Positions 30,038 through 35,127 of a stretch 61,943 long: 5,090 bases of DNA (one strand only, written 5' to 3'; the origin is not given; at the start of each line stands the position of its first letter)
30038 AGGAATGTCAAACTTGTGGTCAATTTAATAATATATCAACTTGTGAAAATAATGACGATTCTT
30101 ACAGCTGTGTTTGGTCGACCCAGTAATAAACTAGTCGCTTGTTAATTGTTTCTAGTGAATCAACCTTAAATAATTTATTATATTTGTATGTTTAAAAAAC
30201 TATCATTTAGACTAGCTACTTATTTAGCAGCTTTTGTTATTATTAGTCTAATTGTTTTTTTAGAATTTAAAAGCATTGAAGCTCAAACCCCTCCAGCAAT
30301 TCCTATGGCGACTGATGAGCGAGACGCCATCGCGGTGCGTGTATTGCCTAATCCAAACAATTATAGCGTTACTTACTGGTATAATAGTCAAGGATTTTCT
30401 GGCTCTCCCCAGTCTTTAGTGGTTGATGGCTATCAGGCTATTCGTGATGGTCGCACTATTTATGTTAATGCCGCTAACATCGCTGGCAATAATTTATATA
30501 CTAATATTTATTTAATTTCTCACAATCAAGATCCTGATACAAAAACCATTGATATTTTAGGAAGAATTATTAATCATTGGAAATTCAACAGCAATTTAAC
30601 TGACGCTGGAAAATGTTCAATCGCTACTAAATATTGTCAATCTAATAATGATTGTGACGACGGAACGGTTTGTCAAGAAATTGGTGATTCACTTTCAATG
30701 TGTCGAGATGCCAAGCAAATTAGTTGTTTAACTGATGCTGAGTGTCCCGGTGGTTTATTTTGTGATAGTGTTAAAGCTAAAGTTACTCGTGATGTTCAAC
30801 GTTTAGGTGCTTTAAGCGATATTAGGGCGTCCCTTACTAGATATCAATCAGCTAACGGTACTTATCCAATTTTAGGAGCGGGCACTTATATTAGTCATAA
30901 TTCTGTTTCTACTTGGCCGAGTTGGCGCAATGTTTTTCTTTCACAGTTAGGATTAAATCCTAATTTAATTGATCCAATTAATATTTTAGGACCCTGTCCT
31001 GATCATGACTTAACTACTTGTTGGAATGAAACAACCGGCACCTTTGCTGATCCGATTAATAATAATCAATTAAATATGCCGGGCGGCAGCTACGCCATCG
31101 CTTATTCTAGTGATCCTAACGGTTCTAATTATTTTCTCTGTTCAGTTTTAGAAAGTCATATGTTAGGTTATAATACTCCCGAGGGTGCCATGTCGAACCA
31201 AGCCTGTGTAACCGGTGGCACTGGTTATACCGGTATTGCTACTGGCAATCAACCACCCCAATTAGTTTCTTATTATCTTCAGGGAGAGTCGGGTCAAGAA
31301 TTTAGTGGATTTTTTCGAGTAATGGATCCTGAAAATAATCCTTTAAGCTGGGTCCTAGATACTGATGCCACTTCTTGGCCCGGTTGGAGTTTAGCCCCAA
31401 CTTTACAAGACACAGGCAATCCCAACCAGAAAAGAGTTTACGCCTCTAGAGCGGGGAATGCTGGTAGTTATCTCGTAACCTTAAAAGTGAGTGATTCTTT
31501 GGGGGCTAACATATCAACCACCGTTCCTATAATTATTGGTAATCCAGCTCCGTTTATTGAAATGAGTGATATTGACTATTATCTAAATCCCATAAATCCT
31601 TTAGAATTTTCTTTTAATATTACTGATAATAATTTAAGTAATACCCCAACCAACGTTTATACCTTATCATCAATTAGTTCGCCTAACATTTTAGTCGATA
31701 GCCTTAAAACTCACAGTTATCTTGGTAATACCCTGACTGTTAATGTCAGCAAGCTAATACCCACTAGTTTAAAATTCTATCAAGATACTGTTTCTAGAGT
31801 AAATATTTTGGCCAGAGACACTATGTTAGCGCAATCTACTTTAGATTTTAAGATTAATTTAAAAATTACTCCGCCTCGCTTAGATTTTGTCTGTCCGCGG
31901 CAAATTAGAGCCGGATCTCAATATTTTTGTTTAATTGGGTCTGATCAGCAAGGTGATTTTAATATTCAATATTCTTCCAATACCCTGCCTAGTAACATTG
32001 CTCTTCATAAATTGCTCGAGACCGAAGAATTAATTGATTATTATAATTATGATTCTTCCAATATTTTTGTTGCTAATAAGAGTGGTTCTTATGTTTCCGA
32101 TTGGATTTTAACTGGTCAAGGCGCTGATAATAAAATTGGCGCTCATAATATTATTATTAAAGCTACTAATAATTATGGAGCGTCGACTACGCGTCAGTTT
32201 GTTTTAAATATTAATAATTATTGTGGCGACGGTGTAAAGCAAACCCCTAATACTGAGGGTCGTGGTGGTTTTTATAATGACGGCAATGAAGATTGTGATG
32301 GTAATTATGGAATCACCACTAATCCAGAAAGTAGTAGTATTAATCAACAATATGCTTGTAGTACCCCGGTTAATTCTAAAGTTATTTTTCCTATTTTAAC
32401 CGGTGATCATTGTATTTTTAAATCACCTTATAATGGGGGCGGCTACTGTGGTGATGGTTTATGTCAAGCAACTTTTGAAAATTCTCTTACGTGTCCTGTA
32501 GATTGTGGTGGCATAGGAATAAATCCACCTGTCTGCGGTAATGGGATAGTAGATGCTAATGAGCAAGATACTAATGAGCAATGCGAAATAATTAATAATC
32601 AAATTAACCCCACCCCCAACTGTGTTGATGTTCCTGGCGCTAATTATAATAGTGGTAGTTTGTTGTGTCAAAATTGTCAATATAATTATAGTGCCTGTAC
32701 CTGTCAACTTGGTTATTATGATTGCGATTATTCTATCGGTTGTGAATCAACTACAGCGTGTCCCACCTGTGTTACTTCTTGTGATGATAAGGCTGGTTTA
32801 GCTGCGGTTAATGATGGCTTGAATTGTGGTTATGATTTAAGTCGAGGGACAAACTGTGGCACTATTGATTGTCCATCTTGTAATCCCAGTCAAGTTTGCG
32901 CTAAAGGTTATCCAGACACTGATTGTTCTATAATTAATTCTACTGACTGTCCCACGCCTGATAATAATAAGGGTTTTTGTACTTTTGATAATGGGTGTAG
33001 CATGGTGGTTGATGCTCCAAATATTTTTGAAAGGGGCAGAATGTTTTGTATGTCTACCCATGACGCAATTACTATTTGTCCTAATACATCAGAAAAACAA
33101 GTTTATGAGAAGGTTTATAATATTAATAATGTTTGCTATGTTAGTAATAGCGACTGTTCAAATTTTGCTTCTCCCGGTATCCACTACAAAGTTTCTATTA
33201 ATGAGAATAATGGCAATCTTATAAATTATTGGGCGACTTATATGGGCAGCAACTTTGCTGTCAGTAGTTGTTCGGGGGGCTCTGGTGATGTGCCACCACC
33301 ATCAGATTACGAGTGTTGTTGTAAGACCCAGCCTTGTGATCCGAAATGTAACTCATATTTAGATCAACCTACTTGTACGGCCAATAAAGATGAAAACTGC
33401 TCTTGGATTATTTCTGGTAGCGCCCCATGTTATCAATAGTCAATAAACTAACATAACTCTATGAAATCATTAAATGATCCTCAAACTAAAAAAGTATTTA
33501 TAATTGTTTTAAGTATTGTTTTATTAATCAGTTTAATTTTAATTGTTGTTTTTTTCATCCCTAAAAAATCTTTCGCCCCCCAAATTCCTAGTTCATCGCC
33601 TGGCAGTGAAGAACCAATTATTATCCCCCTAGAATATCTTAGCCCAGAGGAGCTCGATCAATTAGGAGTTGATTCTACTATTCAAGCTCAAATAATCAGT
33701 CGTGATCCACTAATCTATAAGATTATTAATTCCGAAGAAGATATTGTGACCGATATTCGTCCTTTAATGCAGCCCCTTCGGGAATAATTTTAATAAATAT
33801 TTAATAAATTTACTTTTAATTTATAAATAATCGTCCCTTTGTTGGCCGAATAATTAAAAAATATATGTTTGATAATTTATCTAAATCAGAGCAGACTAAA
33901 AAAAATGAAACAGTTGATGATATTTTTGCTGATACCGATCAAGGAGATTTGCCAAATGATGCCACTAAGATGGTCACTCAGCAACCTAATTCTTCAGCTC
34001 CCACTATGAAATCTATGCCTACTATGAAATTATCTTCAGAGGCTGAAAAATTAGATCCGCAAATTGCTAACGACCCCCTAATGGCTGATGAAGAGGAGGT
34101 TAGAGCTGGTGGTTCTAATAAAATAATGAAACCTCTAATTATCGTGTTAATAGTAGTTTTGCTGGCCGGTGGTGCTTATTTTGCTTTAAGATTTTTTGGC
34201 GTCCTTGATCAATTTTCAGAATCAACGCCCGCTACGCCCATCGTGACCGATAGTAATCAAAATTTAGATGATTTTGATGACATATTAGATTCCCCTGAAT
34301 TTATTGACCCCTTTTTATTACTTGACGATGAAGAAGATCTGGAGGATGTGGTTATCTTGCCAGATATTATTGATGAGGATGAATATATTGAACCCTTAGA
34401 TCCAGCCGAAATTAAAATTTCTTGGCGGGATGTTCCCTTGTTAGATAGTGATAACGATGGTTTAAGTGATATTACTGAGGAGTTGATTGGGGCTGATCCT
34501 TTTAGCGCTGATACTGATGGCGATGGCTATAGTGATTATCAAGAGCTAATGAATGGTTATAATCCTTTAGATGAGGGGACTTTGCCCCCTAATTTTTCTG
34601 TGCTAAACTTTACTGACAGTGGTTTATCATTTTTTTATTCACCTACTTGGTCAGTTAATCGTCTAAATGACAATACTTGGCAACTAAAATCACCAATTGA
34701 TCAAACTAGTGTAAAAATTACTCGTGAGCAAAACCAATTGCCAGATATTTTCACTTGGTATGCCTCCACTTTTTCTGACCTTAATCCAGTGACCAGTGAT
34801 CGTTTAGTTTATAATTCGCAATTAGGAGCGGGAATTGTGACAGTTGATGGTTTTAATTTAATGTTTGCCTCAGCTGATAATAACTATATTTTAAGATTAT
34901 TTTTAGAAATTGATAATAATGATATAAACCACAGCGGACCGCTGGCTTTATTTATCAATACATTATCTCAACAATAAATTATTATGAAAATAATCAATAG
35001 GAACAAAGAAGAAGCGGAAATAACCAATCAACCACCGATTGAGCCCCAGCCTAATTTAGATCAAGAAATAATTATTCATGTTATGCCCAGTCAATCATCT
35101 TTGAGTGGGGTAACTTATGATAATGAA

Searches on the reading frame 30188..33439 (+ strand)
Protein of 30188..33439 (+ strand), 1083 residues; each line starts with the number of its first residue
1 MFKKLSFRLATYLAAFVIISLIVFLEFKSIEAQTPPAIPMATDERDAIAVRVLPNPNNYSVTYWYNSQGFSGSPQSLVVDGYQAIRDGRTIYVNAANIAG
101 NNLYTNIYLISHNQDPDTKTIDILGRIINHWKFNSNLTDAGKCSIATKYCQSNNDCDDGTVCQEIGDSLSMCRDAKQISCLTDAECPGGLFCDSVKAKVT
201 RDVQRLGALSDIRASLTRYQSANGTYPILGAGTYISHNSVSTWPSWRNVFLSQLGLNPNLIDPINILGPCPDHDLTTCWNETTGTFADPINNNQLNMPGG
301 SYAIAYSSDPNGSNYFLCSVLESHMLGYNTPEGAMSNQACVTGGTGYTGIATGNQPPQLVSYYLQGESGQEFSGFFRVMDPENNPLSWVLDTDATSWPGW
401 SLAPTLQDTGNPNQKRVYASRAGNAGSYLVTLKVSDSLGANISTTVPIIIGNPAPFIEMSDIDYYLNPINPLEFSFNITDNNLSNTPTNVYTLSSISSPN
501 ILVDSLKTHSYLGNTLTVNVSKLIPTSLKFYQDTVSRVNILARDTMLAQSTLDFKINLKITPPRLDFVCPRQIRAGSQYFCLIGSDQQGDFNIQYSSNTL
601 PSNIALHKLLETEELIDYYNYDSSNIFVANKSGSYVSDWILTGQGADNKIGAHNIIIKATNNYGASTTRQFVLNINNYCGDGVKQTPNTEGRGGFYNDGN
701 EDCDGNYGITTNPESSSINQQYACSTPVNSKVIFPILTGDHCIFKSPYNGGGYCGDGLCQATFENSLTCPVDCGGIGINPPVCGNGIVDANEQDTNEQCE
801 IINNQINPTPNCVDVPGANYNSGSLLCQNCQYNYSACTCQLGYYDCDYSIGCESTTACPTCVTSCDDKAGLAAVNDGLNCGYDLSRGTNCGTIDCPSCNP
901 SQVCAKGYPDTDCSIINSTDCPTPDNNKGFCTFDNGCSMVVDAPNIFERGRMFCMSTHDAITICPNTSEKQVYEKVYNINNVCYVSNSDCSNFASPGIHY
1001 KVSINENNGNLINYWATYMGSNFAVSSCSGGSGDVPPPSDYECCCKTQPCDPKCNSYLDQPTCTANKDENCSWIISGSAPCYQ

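Call 6: search_protein_families(library=pfam, proteins=[window:30188-33439:+], max_evalue=0.1)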
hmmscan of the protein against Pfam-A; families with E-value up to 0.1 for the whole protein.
window:30188-33439:+ (1083 aa): 1 family
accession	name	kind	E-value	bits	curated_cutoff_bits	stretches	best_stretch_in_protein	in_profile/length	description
PF00801.26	PKD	-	0.025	15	23.5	0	424-445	55-76/80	PKD domain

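Call 70: search_protein_families(library=ncbifam, proteins=[window:30188-33436:+], max_evalue=0.01)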
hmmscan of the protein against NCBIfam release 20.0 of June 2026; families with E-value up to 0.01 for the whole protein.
window:30188-33436:+ (1083 aa): 0 families

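Call 72: search_solved_structures(query=window:30188-33436:+, max_evalue=0.01)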
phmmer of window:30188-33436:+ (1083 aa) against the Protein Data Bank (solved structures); distinct sequences matched with E-value up to 0.01: 0.

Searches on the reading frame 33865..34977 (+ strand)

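Call 11: search_protein_families(library=pfam, proteins=[window:33865-34977:+], max_evalue=0.01)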
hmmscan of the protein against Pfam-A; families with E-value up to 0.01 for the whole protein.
window:33865-34977:+ (370 aa): 1 family
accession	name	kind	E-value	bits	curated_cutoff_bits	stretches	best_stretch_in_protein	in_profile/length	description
PF18884.5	TSP3_bac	-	3.5e-10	40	25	2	216-236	1-21/22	Bacterial TSP3 repeat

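Call 70: search_protein_families(library=ncbifam, proteins=[window:33865-34974:+], max_evalue=0.01)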
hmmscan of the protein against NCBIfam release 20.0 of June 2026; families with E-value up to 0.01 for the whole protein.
window:33865-34974:+ (370 aa): 2 families
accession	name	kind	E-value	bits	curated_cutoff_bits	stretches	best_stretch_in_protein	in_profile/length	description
NF033765.2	gliding_CglD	equivalog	1.3e-05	23.2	400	1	192-242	205-255/1124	adventurous gliding motility lipoprotein CglD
NF042425.1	Amuc_1099_fam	equivalog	0.0033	17.1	50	0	213-250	126-163/321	Amuc_1099 family pilus-like system protein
